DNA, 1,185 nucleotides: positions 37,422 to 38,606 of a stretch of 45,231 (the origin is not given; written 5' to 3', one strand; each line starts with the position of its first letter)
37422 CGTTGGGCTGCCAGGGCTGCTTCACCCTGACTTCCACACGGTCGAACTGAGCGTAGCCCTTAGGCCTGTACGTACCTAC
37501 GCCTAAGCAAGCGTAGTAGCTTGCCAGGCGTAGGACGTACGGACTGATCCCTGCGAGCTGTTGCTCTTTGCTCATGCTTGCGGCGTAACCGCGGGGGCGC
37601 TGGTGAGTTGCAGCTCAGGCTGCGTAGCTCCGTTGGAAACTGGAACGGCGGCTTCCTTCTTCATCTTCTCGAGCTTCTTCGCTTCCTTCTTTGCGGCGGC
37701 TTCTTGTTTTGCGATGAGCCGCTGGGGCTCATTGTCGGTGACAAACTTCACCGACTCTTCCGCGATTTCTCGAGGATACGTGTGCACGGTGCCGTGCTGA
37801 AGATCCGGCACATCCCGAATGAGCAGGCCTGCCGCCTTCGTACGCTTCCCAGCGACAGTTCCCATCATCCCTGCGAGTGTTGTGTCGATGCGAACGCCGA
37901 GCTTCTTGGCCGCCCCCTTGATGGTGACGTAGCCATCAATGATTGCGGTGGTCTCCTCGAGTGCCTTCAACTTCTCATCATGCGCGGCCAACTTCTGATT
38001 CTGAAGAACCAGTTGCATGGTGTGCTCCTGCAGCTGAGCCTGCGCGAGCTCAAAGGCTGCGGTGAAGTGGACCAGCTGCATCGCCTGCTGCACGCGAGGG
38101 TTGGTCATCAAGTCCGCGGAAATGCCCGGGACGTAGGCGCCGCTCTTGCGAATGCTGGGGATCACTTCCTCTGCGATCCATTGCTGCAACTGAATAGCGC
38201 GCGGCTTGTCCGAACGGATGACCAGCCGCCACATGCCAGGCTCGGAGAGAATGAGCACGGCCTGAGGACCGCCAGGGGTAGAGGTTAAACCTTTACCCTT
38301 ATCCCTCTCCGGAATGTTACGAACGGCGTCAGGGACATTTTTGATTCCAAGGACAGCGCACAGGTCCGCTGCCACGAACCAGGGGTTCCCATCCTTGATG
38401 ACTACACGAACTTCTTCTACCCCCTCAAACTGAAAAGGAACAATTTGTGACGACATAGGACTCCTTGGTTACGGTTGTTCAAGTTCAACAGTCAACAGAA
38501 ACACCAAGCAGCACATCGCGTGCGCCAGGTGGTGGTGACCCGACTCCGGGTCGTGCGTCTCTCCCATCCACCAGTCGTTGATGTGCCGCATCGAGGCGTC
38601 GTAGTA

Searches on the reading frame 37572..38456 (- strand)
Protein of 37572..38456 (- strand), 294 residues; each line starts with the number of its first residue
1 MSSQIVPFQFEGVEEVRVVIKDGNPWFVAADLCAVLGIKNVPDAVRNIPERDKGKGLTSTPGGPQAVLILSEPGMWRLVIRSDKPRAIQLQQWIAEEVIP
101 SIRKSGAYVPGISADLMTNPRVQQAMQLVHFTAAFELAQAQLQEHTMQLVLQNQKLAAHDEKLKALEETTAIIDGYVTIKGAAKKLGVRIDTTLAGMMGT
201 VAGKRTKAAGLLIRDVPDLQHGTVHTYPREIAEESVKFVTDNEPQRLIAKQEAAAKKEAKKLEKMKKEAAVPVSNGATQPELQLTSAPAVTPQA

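Call 7: search_protein_families(library=pfam, proteins=[window:37572-38456:-], max_evalue=0.01)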
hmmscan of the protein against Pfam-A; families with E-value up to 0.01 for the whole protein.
window:37572-38456:- (294 aa): 1 family
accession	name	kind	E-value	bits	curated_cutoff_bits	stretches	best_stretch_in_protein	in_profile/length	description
PF02498.22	Bro-N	-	5.3e-20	72.3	25.6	1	15-100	1-96/96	BRO family, N-terminal domain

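Call 8: search_protein_families(library=phrogs, proteins=[window:37572-38456:-], max_evalue=0.01)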
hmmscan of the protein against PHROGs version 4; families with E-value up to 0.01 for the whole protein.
window:37572-38456:- (294 aa): 11 families
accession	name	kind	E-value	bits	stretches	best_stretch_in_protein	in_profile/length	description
phrog_130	-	transcription regulation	2.3e-44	153.2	1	1-188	156-339/480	anti-repressor Ant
phrog_2899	-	transcription regulation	8.9e-35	121.5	1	1-114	3-117/263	anti-repressor Ant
phrog_2593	-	transcription regulation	4.1e-32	112.9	1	1-214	18-240/255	anti-repressor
phrog_245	-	transcription regulation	3.3e-26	93.6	1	3-123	39-156/319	anti-repressor Ant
phrog_25722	-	unknown function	4.2e-26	92.6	1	3-111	2-111/150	-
phrog_463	-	transcription regulation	6.4e-25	89.1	1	3-163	3-147/250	anti-repressor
phrog_5060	-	transcription regulation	1.2e-23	85.3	1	3-147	5-158/224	anti-repressor Ant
phrog_7940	-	unknown function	3.1e-22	80.4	1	5-110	4-109/252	-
phrog_9976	-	transcription regulation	2.2e-20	74.3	1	14-107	9-103/188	anti-repressor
phrog_2011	-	transcription regulation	1.2e-19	72.1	1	5-110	4-118/275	anti-repressor Ant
phrog_2977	-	transcription regulation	3.1e-17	63.8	1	6-85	65-148/150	anti-repressor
